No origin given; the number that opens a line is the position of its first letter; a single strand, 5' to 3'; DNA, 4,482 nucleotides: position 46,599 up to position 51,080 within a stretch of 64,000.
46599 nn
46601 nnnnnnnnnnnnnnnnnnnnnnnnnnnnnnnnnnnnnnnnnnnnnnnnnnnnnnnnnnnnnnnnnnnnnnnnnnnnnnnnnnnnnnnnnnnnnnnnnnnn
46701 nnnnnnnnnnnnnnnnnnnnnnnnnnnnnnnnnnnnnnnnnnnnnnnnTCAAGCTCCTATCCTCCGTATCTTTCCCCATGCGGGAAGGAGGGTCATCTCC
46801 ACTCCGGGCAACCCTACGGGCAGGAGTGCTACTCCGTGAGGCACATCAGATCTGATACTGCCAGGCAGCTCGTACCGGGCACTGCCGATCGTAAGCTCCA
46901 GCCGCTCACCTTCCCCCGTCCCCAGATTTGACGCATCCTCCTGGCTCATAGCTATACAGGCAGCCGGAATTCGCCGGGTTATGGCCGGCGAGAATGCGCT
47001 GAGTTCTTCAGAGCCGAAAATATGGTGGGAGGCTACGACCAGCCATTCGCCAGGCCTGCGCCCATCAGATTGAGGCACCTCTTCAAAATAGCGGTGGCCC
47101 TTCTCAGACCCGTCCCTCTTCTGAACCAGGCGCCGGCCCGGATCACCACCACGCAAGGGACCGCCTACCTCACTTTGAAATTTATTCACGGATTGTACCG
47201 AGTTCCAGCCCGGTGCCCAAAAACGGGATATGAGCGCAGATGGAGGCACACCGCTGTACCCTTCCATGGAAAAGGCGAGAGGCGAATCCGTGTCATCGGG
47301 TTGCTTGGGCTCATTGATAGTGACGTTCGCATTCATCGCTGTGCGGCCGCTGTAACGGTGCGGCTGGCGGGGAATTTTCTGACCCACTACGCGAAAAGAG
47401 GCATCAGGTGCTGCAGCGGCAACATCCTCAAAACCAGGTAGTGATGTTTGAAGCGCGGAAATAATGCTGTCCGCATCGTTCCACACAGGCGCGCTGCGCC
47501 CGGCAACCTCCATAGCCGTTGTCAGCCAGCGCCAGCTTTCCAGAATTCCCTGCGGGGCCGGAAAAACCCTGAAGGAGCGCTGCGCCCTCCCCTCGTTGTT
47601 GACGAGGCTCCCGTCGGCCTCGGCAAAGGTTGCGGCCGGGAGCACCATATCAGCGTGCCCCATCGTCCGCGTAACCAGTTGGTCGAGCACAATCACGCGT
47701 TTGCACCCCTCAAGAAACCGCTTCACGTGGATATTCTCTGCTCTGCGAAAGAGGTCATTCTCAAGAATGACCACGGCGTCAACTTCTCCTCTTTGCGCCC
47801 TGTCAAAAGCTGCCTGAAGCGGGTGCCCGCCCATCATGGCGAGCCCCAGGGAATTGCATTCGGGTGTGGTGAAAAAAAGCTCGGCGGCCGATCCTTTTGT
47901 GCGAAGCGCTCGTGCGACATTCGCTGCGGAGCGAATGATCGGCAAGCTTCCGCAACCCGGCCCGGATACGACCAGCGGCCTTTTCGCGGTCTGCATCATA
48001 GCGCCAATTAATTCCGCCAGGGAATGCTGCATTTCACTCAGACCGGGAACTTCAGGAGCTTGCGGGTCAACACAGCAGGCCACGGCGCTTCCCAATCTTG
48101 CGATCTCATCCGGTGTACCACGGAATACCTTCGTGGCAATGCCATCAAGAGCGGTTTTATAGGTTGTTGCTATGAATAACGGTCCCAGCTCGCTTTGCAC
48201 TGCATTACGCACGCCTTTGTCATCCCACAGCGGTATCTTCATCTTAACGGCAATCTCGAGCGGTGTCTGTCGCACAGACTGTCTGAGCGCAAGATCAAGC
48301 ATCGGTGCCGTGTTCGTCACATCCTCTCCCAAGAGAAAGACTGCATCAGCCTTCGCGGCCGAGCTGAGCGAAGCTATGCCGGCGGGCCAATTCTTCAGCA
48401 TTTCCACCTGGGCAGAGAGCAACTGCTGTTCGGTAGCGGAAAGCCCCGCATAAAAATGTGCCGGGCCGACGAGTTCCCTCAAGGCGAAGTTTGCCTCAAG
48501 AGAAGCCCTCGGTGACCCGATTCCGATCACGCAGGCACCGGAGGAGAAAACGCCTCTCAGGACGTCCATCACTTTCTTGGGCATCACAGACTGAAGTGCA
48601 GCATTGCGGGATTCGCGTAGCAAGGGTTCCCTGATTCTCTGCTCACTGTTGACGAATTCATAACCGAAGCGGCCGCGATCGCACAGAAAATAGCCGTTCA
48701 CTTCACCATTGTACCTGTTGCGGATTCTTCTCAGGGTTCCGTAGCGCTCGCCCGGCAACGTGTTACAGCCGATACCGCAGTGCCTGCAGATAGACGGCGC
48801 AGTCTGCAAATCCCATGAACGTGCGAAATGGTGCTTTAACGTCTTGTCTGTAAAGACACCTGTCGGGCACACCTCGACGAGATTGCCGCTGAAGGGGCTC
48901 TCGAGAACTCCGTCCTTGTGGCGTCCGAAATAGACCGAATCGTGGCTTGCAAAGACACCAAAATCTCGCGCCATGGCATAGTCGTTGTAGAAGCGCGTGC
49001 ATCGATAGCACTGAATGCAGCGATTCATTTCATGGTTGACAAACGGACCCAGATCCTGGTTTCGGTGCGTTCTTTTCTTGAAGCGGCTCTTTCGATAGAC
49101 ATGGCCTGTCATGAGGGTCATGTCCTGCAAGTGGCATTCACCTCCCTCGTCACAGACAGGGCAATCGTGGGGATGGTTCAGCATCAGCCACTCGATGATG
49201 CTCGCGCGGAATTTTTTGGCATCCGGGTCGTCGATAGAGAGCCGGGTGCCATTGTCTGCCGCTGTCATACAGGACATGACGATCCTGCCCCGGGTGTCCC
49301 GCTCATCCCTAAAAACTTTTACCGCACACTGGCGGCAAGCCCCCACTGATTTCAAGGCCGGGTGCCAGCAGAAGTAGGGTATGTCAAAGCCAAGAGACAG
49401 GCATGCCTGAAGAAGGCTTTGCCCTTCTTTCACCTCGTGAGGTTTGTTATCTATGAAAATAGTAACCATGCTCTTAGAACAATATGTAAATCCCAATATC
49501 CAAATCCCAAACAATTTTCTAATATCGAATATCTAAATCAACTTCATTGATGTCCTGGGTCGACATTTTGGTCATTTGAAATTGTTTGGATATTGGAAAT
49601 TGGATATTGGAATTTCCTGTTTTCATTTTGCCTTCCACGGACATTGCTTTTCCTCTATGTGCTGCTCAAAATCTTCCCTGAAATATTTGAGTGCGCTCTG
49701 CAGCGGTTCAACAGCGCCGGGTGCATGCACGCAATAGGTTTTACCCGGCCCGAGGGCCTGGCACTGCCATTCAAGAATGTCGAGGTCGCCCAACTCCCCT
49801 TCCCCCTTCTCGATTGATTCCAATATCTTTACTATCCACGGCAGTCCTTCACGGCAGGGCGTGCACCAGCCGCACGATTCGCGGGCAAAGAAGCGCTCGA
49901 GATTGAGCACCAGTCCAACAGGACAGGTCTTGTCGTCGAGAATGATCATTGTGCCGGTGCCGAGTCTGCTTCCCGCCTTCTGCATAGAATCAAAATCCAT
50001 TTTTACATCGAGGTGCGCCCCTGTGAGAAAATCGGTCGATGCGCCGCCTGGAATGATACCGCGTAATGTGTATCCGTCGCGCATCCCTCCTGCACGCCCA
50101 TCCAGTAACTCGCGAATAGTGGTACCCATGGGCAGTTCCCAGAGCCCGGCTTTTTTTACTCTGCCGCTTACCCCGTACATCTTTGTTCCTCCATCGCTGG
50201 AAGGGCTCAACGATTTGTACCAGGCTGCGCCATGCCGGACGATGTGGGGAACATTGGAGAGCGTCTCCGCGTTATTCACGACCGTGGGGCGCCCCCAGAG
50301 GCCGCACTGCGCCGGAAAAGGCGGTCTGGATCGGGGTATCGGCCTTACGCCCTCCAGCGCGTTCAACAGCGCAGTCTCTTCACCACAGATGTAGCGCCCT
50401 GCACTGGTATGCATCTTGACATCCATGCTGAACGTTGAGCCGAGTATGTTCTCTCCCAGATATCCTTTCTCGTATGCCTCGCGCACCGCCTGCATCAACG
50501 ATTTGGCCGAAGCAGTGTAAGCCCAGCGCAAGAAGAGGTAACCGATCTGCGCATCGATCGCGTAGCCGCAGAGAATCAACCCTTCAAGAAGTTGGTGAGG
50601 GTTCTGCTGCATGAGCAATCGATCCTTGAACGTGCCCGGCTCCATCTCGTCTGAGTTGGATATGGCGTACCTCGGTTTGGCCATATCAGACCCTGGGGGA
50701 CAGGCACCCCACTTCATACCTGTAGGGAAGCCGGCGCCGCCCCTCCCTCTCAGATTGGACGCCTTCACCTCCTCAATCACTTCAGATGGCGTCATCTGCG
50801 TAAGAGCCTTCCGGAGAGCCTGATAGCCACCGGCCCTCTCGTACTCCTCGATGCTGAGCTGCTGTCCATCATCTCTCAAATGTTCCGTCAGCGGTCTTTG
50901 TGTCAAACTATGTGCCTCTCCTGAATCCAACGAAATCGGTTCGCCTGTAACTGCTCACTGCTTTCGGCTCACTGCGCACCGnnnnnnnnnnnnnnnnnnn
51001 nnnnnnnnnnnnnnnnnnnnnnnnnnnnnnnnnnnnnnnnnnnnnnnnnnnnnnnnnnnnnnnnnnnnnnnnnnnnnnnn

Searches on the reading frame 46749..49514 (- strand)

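Call 43: search_protein_families(library=pfam, proteins=[window:46749-49514:-], max_evalue=0.00001)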
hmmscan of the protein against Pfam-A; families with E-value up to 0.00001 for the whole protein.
window:46749-49514:- (921 aa): 6 families
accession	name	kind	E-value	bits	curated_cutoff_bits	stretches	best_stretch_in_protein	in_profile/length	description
PF22117.2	Fer4_Nqo3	-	1.5e-25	89.5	27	1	156-222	1-67/67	NADH-quinone oxidoreductase subunit 3, ferredoxin-like domain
PF00384.28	Molybdopterin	-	3.7e-17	62.8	24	1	524-661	224-344/353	Molybdopterin oxidoreductase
PF10588.14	NADH-G_4Fe-4S_3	-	1e-14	54.2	27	1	103-138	1-36/40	NADH-ubiquinone oxidoreductase-G iron-sulfur binding region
PF13510.11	Fer2_4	-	1.6e-13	50.9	22.8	1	15-93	2-78/82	2Fe-2S iron-sulfur cluster binding domain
PF04879.21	Molybdop_Fe4S4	-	7.2e-12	45.5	22.7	1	237-290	2-55/55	Molybdopterin oxidoreductase Fe4S4 domain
PF00111.32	Fer2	-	1.4e-08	34.9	21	1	21-86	3-76/77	2Fe-2S iron-sulfur cluster binding domain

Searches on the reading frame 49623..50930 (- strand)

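Call 43: search_protein_families(library=pfam, proteins=[window:49623-50930:-], max_evalue=0.00001)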
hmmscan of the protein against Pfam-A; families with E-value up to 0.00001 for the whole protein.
window:49623-50930:- (435 aa): 4 families
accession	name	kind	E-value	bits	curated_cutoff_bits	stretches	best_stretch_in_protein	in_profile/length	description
PF01512.22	Complex1_51K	-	1.6e-41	142.2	31.2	1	55-229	1-150/150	Nuo51 FMN-binding domain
PF10589.14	NADH_4Fe-4S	-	1.1e-26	93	23.5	1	341-424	3-85/85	NADH-ubiquinone oxidoreductase-F iron-sulfur binding region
PF10531.15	SLBB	-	1.6e-07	31.5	27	1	252-287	2-37/55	SLBB domain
PF22461.2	SLBB_2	-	2.9e-06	27.7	27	1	252-312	3-64/79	SLBB domain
